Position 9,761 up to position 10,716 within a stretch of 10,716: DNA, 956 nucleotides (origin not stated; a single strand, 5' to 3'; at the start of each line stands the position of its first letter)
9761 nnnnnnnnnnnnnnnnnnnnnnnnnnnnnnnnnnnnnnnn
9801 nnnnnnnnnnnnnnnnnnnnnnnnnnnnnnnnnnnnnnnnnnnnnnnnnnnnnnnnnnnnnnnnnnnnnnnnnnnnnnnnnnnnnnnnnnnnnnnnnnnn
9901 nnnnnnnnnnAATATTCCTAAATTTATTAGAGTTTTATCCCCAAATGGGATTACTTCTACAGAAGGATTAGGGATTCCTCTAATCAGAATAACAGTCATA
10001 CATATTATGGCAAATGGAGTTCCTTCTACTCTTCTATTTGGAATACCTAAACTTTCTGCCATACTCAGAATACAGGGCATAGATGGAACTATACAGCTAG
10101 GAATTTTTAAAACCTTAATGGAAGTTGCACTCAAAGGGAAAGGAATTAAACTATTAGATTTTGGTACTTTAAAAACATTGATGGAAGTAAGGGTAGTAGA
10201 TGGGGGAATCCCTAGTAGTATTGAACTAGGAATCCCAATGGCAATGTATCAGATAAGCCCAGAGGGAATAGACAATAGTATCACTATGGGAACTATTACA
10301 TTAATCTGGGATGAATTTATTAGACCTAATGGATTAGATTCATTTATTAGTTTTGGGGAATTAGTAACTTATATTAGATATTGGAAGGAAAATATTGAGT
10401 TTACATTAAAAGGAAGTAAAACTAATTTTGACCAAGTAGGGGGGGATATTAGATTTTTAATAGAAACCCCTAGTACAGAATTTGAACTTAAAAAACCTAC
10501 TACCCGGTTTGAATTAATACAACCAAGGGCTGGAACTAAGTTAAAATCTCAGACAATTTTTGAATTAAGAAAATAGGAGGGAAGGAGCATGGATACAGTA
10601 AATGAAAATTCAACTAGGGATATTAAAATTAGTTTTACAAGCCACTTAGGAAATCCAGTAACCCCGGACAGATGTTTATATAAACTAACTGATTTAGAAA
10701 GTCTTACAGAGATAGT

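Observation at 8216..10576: Fibre/adhesin with GLUG repeats, a cysteine ladder and an unfamiliar C-terminal module, sited where a tail module would be expected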

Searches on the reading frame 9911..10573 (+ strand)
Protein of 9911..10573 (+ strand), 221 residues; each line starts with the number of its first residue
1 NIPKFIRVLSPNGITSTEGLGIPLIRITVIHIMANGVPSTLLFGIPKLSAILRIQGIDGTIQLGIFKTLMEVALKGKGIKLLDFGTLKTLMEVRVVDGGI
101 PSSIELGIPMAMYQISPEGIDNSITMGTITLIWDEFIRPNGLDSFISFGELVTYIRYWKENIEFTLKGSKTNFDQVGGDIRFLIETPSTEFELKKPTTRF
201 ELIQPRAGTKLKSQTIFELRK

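Call 15: find_homologous_proteins(query=window:9911-10573:+, max_evalue=0.01)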
Query seq(221 aa) (221 aa): 1 proteins with E <= 0.01 among 193 candidates.
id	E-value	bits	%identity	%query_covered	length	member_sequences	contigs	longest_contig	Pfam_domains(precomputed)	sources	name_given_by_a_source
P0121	2.0e-97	343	69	100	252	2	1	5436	-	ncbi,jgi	jgi:hypothetical protein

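Call 32: find_related_loci(query=A2, collection=viral_contigs, flank=10000)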
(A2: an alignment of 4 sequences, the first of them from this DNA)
Query A2 (221 aa) in viral_contigs; peptide patterns used: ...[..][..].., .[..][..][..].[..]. (x = any residue, [..] = any of these).
112 stretches matched a pattern; 1 encode a relative of the query (tblastn E <= 1e-3); 1 distinct loci.
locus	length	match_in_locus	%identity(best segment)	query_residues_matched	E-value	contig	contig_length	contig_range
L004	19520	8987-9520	30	44-212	7e-19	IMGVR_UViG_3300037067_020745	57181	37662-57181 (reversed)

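Call 49: search_protein_families(library=pfam, proteins=[window:9911-10573:+], max_evalue=0.1)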
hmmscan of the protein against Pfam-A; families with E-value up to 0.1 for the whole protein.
window:9911-10573:+ (221 aa): 0 families

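Call 51: search_protein_representatives(alignment_id=A2)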
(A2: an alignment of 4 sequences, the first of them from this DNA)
Query: 4 sequences, 221 profile positions. Proteins with E-value up to 0.001 (for the whole library): 588; up to 1e-10: 154; up to 1e-30: 6. The best 150 are listed.
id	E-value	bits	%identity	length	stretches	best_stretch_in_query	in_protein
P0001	1.1e-108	378.2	-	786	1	1-221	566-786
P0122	2.8e-44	167.6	-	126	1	99-221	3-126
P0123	9.8e-40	152.8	-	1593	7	9-151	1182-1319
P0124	3.6e-39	150.9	-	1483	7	9-150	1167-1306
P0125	2.9e-35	138.2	-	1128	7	84-150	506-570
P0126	6.1e-31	124.0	-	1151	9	8-64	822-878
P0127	3.9e-27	111.6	-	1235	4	2-150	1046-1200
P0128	1.3e-26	109.8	-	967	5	9-150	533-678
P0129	3.3e-26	108.5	-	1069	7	13-130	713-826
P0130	7.0e-25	104.2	-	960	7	3-150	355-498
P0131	1.3e-24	103.3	-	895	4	32-131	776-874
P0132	3.7e-24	101.9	-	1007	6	9-150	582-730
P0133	8.9e-24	100.6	-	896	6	9-149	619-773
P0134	1.0e-23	100.4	-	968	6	9-150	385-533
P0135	1.2e-23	100.2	-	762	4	30-154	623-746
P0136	3.8e-23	98.5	-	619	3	9-154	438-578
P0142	7.0e-21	91.1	-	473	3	11-143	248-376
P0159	6.6e-17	78.1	-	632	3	9-151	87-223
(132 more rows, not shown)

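Call 52: search_protein_families(library=pfam, proteins=[P0123, P0124, P0125, P0126, P0128, P0130, P0136, P0142, P0159, P0135], max_evalue=0.001)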
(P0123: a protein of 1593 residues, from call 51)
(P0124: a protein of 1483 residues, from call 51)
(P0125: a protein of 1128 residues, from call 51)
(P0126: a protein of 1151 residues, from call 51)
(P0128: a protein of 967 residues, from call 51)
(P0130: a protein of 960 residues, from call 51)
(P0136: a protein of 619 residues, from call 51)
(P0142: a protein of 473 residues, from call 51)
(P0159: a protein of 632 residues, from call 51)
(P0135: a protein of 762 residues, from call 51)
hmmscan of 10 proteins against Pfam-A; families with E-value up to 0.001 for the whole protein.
P0123 (1593 aa): 0 families

P0124 (1483 aa): 1 family
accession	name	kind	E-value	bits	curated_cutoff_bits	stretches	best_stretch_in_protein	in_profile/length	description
PF13385.13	Laminin_G_3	-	2.2e-13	51.1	27.6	1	523-642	4-127/151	Concanavalin A-like lectin/glucanases superfamily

P0125 (1128 aa): 0 families

P0126 (1151 aa): 0 families

P0128 (967 aa): 0 families

P0130 (960 aa): 0 families

P0136 (619 aa): 1 family
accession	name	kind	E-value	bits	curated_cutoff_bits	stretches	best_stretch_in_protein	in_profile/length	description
PF13385.13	Laminin_G_3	-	1e-05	26.2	27.6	1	79-226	14-150/151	Concanavalin A-like lectin/glucanases superfamily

P0142 (473 aa): 0 families

P0159 (632 aa): 0 families

P0135 (762 aa): 0 families

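Call 54: search_protein_families(library=phrogs, proteins=[P0123, P0124, P0125, P0126, P0128, P0130, P0136, P0142, P0159, P0135], max_evalue=0.001)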
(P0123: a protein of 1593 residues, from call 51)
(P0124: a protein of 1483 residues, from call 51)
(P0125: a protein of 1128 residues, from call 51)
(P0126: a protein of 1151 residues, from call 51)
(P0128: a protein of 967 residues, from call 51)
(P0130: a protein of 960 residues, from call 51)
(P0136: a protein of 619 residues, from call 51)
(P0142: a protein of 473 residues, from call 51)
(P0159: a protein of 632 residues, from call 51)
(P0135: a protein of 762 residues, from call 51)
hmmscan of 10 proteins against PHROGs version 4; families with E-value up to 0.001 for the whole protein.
P0123 (1593 aa): 2 families
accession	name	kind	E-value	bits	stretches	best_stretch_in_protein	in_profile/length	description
phrog_13352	-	tail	4.3e-164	548.6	10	771-870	15-115/702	minor tail protein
phrog_21036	-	unknown function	0.00013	22.9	0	990-1022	45-77/109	-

P0124 (1483 aa): 4 families
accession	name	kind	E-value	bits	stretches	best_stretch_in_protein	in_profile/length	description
phrog_13352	-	tail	3e-115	387.1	9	859-964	15-117/702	minor tail protein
phrog_8501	-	tail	2.7e-41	142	7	861-943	16-98/133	minor tail protein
phrog_3545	-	unknown function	1.3e-08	34.4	1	500-668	783-966/1115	-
phrog_11272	-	unknown function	4.8e-06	26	0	921-1033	416-529/1041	-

P0125 (1128 aa): 4 families
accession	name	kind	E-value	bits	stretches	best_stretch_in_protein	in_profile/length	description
phrog_13352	-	tail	2.7e-34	119.5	4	368-471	16-119/702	minor tail protein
phrog_2448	-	unknown function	8.9e-08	32.7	1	78-336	75-332/335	-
phrog_877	-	unknown function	7.4e-06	25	1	691-778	785-874/1141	-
phrog_5986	-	unknown function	1.9e-05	24.6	1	691-784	75-164/409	-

P0126 (1151 aa): 5 families
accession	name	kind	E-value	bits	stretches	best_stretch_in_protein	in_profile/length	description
phrog_13352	-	tail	1.8e-109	368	6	495-598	15-118/702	minor tail protein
phrog_8501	-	tail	5.8e-31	108.6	5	868-977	14-123/133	minor tail protein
phrog_11272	-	unknown function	4.7e-10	39.3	0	881-975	413-505/1041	-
phrog_1084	-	unknown function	4.7e-07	30.9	1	1033-1150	9-118/123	unknown function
phrog_15773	-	unknown function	4.8e-05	23.9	0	885-992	38-154/288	-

P0128 (967 aa): 2 families
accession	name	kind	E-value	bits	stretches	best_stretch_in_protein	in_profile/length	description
phrog_13352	-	tail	6.3e-44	151.3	5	712-818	14-118/702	minor tail protein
phrog_8501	-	tail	3.4e-21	76.9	2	532-592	57-117/133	minor tail protein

P0130 (960 aa): 1 family
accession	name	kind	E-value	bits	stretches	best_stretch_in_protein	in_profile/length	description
phrog_13352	-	tail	1.8e-89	301.9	7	528-624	16-115/702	minor tail protein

P0136 (619 aa): 2 families
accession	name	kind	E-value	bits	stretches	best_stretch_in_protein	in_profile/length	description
phrog_13352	-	tail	7.6e-76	256.9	5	398-493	16-114/702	minor tail protein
phrog_8501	-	tail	1.3e-16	62.1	2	239-343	11-118/133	minor tail protein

P0142 (473 aa): 2 families
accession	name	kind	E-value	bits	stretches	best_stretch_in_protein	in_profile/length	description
phrog_13352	-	tail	2.6e-16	60.1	3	249-342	16-113/702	minor tail protein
phrog_8501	-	tail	2.4e-12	48.3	2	249-343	15-119/133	minor tail protein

P0159 (632 aa): 2 families
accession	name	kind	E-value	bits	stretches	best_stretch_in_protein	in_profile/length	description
phrog_13352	-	tail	2.3e-65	222.2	4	170-263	16-113/702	minor tail protein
phrog_16408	-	unknown function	0.0002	22.3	0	54-110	10-67/145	-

P0135 (762 aa): 1 family
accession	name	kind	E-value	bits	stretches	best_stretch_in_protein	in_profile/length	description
phrog_13352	-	tail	1e-35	124.2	4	250-348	18-118/702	minor tail protein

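Call 56: search_dna_similar(query=P0136, collection=phages, mode=protein, max_rows=25, max_evalue=0.00001)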
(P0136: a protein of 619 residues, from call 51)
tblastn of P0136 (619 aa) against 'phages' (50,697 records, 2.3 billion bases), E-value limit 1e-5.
Records with a match: 54; places in all: 110; records where one place covers at least 80% of the query: 0.
Best place of each record, by identity: <60% 54.
By first word of the organism name: Mycobacterium 52; Virus 1; Microcystis 1.
By host as written in the record: Mycobacterium smegmatis mc2 155 28; Mycobacterium smegmatis mc#155 4; Mycobacterium abscessus strain BWH-C 2; Mycobacterium smegmatis mc2155 2; Mycobacterium sp. 2; - 1; Mycobacteroides abscessus subsp. abscessus strain 1009 1; Mycobacterium abscessus GD21 1; and 13 more.
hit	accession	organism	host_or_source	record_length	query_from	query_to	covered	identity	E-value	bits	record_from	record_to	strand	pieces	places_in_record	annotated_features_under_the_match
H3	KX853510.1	Virus Rctr197k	enrichment culture DAMO/AAA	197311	240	535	44%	50.0%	7e-12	216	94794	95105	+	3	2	hypothetical protein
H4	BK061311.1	Mycobacterium phage prophiFSIL01-1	Mycobacteroides abscessus subsp. ...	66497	245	570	53%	41.8%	3e-22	212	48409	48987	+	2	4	70: minor tail protein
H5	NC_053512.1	Mycobacterium phage Kumao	Mycobacterium smegmatis mc2 155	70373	241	591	57%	37.9%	2e-10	196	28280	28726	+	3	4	32: minor tail protein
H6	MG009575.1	Mycobacterium phage Kumao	Mycobacterium smegmatis mc2 155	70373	241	591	57%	37.9%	2e-10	196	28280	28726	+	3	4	32: minor tail protein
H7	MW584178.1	Mycobacterium phage prophiGD21-3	Mycobacterium abscessus GD21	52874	240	577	55%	38.8%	3e-20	201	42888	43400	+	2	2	66: minor tail protein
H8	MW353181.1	Mycobacterium phage phiT46-1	Mycobacterium abscessus strain BWH-C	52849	240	577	55%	38.8%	3e-20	201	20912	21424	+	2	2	23: minor tail protein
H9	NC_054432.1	Mycobacterium phage phiT46-1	Mycobacterium abscessus strain BWH-C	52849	240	577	55%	38.8%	3e-20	201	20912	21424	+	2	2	23: minor tail protein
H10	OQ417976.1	Mycobacterium phage prophiT46-1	Mycobacterium abscessus T46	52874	240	577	55%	38.8%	3e-20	201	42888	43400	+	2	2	66: minor tail protein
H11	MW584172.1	Mycobacterium phage prophiGD24-2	Mycobacterium abscessus GD24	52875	240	577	55%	38.8%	3e-20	201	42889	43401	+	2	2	67: minor tail protein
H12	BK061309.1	Mycobacterium phage McProf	Mycobacterium chelonae strain ATCC 35752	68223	245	603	47%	43.8%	1e-18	175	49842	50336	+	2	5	72: minor tail protein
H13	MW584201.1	Mycobacterium phage prophiGD08-3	Mycobacterium abscessus GD08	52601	240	555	51%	39.3%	2e-21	207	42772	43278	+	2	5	66: minor tail protein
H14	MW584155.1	Mycobacterium phage prophiGD11-3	Mycobacterium abscessus GD11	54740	240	555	51%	39.3%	2e-21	207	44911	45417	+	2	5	70: minor tail protein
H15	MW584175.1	Mycobacterium phage prophi62-2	Mycobacterium abscessus GD62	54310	240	555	51%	39.3%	4e-21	205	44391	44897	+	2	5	71: minor tail protein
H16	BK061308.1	Mycobacterium phage prophiFSAT01-1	Mycobacteroides abscessus subsp. ...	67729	245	603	47%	42.4%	6e-17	166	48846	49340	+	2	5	70: minor tail protein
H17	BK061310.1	Mycobacterium phage prophiFVLQ01-1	Mycobacteroides abscessus subsp. ...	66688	240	603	47%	40.4%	9e-19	164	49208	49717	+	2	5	73: minor tail protein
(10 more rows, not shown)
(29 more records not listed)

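Call 72: find_homologous_proteins(query=A2, max_evalue=0.001)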
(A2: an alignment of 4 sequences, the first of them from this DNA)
Query A2 (4 sequences) (221 aa, profile of the alignment): 2 proteins with E <= 0.001 among 6233 candidates.
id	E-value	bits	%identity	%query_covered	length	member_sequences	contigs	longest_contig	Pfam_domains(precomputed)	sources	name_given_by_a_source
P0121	2.6e-113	395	69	100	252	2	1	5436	-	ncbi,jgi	jgi:hypothetical protein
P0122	8.9e-44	168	35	48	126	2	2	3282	-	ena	-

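Call 77: get_annotated_region(hit=H5, flank=9000)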
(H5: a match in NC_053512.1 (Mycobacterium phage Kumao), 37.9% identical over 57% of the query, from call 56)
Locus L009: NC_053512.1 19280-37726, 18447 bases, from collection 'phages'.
description: Mycobacterium phage Kumao, complete genome.
organism: Mycobacterium phage Kumao (NCBI taxid 2041344)
taxonomy: Viruses; Duplodnaviria; Heunggongvirae; Uroviricota; Caudoviricetes; Vilmaviridae; Kumaovirus; Kumaovirus kumao
host: Mycobacterium smegmatis mc2 155; source: soil; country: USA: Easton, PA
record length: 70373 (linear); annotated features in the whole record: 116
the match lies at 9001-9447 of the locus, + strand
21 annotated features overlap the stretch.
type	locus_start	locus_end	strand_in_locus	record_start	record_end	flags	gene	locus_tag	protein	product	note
CDS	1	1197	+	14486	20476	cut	26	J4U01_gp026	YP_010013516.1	tail length tape measure protein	-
CDS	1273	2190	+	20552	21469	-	27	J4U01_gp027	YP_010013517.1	minor tail protein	-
CDS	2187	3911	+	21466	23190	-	28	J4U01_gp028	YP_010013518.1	minor tail protein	-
CDS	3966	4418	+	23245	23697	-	29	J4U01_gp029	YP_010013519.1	minor tail protein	-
CDS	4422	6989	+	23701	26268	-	30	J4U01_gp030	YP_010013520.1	minor tail protein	-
CDS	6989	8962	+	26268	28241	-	31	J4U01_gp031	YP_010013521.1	minor tail protein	-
CDS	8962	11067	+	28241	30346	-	32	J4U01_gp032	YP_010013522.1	minor tail protein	-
CDS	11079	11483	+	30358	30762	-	33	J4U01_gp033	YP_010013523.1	hypothetical protein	-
CDS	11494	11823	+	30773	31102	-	34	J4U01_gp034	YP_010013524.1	membrane protein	-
CDS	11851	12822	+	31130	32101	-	35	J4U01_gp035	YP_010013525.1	minor tail protein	-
CDS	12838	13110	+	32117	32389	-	36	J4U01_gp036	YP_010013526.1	hypothetical protein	-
CDS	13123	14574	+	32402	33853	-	37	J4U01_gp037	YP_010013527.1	endolysin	-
CDS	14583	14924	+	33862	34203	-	38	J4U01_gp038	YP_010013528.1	holin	-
CDS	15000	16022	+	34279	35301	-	39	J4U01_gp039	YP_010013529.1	endolysin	-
CDS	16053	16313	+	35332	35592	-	40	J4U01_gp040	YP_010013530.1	glutaredoxin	NrdH glutaredoxin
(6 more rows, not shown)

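Call 81: predict_structure(alignment_id=A3)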
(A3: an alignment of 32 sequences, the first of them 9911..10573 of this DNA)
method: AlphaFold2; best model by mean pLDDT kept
length: 221 residues; sequences in the alignment: 32
mean_pLDDT: 42.7   pTM: 0.33
mean pLDDT of the five models: 42.7, 41.8, 41.0, 36.4, 35.1
residues with pLDDT >= 90: 0; 70-90: 0; 50-70: 37; < 50: 184
segments of 3 or more residues with pLDDT < 50: 1-7, 11-16, 21-26, 34-37, 55-57, 64-71, 77-80, 85-221
pLDDT, mean of each block of 10 residues (from residue 1): 43 47 49 48 51 50 49 50 44 42 38 36 38 41 41 38 41 40 42 45 40 28 28
secondary structure, 60 per line:
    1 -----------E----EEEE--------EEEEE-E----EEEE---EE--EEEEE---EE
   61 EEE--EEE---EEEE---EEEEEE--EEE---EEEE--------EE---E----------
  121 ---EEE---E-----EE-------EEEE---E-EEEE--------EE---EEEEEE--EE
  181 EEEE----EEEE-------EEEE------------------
elements in order: E17-20 E29-33 E40-43 E51-55 E59-63 E66-68 E72-75 E79-84 E87-89 E93-96 E124-126 E145-148 E154-157 E171-176 E179-184 E189-192 E200-203

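Call 89: search_solved_structures(query=A3, max_evalue=0.1, show_alignments=3)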
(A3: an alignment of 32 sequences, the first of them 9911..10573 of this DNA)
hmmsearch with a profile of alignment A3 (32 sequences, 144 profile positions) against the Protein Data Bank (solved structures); distinct sequences matched with E-value up to 0.1: 1.
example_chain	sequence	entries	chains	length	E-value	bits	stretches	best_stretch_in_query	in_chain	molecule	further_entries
8v2d_J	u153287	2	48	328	0.03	17.2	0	27-88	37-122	O43_129 component A | O43_129_+4 component A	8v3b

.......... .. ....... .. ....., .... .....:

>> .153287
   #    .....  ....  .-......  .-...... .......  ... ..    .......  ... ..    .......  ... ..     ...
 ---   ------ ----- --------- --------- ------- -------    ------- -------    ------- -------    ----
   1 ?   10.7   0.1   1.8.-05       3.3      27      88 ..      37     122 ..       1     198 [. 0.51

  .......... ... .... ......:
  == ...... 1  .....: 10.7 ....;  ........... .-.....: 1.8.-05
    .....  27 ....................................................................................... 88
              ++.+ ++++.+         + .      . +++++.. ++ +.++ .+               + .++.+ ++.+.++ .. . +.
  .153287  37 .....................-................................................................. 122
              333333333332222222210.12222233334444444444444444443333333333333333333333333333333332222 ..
